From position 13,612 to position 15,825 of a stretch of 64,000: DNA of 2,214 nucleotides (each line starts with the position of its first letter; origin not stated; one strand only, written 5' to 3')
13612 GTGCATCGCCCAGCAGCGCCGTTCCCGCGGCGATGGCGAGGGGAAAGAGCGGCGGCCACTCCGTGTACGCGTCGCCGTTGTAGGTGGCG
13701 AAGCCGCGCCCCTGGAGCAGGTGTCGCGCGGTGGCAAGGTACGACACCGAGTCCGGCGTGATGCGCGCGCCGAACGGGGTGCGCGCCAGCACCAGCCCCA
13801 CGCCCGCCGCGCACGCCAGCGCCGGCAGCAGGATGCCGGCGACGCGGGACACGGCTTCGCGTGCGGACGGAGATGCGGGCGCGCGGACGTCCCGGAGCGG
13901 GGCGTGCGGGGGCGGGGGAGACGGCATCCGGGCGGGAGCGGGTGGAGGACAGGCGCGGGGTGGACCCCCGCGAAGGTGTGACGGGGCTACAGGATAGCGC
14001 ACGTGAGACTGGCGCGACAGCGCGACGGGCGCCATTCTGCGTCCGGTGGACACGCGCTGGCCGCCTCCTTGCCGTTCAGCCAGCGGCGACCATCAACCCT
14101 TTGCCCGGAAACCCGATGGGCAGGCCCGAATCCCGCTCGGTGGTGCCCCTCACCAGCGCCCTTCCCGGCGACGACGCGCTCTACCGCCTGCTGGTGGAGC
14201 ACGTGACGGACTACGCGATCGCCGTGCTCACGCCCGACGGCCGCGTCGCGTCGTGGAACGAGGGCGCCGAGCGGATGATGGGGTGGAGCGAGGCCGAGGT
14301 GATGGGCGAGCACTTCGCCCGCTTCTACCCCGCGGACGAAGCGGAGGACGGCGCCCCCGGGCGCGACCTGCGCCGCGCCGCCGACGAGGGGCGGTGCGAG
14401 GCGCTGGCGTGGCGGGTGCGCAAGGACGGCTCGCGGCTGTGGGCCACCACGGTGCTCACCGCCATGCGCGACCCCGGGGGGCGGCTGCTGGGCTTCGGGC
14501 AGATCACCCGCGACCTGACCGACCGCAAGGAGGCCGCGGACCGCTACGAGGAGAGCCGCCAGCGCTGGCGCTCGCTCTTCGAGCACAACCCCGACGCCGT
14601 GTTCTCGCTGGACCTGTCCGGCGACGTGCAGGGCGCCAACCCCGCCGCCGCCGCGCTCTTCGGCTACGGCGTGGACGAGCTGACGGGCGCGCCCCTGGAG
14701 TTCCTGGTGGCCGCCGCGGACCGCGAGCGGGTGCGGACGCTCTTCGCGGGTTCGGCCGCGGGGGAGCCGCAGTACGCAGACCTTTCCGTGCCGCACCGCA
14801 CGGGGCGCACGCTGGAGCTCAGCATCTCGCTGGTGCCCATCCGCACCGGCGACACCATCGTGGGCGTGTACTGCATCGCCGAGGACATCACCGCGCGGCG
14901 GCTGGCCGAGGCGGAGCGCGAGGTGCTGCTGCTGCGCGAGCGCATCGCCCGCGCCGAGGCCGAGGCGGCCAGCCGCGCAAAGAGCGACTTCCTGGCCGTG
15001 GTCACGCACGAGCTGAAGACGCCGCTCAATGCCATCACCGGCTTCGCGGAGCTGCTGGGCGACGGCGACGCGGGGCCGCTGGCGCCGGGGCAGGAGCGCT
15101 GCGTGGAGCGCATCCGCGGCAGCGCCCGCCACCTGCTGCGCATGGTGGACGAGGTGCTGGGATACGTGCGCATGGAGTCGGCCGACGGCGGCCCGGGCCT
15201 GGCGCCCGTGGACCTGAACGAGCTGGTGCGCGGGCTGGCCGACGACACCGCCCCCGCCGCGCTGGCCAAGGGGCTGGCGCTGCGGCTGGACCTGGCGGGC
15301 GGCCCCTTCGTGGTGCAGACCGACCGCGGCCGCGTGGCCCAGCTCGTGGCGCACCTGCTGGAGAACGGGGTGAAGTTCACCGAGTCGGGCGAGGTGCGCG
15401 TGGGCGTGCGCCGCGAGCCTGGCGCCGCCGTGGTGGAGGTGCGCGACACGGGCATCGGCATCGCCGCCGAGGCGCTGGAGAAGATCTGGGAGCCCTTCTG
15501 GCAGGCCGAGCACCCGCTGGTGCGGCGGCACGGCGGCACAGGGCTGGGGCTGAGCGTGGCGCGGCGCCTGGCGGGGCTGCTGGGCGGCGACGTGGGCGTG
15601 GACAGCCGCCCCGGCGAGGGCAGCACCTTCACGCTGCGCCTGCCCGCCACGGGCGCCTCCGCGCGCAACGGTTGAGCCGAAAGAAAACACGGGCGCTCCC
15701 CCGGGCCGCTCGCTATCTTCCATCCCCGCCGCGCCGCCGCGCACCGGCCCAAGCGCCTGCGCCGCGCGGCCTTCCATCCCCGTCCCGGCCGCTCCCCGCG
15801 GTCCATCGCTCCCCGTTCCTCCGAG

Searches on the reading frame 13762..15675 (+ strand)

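Call 12: search_protein_families(library=pfam, proteins=[window:13762-15675:+])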
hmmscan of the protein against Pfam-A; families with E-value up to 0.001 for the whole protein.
window:13762-15675:+ (637 aa): 8 families
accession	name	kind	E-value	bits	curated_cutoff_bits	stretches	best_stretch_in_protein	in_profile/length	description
PF08448.16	PAS_4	-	1.1e-30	106.6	23.1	2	152-257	7-110/110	PAS fold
PF00989.32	PAS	-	9.3e-28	96.9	22.6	2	268-376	2-113/113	PAS fold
PF02518.31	HATPase_c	-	9e-27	94.2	26.4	1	521-630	2-110/111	Histidine kinase-, DNA gyrase B-, and HSP90-like ATPase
PF13426.13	PAS_9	-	9.7e-24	84.1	27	2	152-254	3-103/103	PAS domain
PF00512.31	HisKA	-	1.5e-17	63.8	26.9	1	406-473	1-65/66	His Kinase A (phospho-acceptor) domain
PF13188.13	PAS_8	-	5.7e-15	55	21.8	2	267-316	1-47/65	PAS domain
PF08447.18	PAS_3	-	1.3e-08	35.4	25.6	0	163-243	2-83/89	PAS fold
PF17765.7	MLTR_LBD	-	0.00011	22.7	26.3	0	142-183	6-48/168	MmyB-like transcription regulator ligand binding domain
